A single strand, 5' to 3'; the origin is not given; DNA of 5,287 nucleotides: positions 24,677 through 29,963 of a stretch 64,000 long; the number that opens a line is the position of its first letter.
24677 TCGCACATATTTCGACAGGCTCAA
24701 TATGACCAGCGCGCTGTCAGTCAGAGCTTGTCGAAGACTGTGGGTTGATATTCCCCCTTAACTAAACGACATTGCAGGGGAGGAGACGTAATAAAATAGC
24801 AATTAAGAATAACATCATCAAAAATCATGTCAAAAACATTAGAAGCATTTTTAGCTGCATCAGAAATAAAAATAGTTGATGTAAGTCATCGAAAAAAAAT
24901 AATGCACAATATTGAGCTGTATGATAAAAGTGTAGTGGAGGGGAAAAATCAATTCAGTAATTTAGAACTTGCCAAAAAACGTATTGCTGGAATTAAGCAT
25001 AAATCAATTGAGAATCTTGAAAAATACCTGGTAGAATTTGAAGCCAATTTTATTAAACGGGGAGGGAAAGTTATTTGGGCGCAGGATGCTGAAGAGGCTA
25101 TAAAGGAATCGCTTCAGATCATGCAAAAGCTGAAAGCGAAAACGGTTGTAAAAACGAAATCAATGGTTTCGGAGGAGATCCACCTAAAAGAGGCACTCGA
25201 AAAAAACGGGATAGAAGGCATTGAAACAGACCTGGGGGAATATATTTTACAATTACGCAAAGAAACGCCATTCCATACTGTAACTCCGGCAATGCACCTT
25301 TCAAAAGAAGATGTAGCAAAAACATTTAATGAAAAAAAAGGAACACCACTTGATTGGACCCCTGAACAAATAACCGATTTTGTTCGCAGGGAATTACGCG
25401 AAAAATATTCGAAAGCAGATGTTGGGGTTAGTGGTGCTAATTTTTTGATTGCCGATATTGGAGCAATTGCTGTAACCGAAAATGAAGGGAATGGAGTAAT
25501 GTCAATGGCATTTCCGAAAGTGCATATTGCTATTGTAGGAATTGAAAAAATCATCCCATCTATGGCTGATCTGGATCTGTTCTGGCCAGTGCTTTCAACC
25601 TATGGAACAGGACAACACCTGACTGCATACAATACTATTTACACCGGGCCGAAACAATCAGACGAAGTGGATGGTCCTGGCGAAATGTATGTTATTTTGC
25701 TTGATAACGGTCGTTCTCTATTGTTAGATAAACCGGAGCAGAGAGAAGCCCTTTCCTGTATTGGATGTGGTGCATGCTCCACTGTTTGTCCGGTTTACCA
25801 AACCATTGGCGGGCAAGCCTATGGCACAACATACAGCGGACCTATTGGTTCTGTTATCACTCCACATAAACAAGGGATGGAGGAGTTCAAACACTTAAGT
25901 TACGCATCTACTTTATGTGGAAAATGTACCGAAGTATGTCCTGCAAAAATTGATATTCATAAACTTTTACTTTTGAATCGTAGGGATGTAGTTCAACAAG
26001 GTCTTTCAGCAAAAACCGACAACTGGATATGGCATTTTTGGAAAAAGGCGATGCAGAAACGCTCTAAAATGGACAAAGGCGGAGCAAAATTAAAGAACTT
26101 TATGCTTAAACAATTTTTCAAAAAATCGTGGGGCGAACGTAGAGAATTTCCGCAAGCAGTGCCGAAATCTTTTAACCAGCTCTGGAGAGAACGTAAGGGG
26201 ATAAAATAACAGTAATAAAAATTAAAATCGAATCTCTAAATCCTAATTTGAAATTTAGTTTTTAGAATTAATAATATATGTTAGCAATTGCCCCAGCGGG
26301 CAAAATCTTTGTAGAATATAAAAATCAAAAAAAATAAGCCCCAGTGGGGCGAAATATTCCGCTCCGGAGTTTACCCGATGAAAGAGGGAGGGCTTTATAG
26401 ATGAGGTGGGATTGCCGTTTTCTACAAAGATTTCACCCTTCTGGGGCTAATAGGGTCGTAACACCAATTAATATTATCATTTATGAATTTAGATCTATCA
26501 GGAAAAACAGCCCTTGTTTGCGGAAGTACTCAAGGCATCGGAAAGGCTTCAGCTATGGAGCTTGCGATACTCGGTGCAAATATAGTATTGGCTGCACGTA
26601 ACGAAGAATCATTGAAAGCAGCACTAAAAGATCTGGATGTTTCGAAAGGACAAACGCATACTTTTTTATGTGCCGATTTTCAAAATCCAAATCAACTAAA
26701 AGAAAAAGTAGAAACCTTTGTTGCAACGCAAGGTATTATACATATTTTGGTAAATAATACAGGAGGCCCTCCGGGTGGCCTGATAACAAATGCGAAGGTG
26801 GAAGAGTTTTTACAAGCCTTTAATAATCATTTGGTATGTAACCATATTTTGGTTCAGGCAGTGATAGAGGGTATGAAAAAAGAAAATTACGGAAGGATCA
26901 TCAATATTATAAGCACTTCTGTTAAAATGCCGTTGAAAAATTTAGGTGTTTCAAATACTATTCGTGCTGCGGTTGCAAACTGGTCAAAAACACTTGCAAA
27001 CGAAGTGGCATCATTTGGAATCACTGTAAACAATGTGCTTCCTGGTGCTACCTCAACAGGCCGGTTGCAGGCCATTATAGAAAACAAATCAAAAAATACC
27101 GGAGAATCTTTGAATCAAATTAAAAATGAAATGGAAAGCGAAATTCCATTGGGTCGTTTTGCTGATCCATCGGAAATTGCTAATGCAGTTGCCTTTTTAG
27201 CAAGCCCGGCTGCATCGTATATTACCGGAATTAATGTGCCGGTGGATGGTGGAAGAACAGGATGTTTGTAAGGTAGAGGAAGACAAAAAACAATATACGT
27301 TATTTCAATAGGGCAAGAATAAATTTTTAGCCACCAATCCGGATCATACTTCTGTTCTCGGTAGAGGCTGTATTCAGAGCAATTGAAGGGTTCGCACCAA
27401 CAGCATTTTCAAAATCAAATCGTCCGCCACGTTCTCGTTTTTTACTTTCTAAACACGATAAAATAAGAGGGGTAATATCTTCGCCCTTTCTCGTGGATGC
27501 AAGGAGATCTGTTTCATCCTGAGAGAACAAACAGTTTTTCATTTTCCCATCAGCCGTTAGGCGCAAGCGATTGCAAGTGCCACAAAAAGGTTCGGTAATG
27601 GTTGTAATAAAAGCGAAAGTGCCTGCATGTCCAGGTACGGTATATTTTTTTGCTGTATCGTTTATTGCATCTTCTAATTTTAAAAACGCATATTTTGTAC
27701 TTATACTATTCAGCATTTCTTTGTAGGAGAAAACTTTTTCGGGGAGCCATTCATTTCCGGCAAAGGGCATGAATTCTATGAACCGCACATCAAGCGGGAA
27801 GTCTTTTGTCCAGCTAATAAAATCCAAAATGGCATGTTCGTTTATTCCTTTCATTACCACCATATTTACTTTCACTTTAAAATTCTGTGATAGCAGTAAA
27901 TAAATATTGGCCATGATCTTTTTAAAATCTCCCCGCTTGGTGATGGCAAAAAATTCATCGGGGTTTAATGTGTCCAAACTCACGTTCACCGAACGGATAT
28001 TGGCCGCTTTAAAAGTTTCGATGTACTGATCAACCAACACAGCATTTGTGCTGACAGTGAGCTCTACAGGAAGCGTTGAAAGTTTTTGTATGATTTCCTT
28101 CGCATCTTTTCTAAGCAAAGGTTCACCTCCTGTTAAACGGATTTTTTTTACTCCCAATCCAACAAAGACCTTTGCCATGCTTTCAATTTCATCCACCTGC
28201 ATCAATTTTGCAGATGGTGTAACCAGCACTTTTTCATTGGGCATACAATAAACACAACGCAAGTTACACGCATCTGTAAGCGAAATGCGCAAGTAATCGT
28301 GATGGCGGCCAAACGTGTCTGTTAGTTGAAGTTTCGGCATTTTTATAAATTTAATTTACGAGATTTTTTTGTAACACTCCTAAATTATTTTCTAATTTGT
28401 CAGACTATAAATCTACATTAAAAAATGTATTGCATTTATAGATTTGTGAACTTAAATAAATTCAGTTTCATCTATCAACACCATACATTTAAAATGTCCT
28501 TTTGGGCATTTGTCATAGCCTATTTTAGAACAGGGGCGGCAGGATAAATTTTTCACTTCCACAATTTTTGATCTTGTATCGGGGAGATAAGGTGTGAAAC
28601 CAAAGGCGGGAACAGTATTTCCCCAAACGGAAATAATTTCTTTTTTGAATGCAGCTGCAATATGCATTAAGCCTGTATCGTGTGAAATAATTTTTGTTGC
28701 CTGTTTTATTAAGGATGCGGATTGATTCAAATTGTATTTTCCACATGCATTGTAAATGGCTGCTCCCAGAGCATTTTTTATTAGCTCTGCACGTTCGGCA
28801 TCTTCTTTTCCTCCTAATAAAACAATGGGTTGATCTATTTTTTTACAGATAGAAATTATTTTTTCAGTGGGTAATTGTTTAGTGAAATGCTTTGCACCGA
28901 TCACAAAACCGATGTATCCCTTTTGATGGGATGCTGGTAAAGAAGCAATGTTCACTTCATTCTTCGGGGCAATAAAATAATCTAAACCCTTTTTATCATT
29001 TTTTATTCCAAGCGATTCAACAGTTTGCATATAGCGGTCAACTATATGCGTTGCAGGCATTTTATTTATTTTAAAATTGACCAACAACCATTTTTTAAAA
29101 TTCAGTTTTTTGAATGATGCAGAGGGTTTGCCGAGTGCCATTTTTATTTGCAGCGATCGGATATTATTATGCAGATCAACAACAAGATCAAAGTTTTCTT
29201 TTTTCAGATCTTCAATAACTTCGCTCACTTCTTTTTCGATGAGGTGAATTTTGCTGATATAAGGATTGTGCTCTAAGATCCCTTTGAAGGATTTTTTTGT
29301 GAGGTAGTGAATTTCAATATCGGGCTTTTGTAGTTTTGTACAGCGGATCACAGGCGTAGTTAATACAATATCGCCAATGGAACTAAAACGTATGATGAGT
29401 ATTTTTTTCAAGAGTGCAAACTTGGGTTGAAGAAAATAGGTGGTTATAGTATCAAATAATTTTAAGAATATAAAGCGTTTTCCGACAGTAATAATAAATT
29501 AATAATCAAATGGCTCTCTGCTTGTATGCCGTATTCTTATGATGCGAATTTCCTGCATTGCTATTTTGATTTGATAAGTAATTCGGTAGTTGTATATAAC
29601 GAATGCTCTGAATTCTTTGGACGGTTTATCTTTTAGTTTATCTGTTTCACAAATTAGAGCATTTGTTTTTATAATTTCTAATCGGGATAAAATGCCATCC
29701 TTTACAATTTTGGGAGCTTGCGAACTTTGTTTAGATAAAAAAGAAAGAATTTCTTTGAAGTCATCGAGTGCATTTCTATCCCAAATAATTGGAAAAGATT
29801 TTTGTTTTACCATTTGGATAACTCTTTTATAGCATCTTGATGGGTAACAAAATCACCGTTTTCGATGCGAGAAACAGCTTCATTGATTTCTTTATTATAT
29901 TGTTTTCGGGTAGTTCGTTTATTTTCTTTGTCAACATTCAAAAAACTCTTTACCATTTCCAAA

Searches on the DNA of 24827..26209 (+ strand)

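Call 112: search_with_rna_model(model_id=R1, sources=[L404, L405, L406], filters=off, max_evalue=1)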
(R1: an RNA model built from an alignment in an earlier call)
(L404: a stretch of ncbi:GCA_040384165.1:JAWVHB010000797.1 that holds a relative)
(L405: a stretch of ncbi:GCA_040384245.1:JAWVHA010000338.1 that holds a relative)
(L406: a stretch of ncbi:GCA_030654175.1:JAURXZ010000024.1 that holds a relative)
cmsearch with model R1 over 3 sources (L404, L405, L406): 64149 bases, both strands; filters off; matches with E-value up to 1: 2.
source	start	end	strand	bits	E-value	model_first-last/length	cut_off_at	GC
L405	13719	13743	+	26.9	0.00061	5-29/33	no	0.36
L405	13499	13532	-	15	0.24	1-33/33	no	0.44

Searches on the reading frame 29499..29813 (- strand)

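Call 61: search_protein_families(library=pfam, proteins=[window:29499-29813:-], max_evalue=0.0001)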
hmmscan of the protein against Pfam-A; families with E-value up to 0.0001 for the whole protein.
window:29499-29813:- (104 aa): 1 family
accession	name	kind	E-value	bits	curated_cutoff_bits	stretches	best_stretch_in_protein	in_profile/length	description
PF05016.21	ParE_toxin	-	1.3e-11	45.3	23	1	9-100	1-88/89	ParE toxin of type II toxin-antitoxin system, parDE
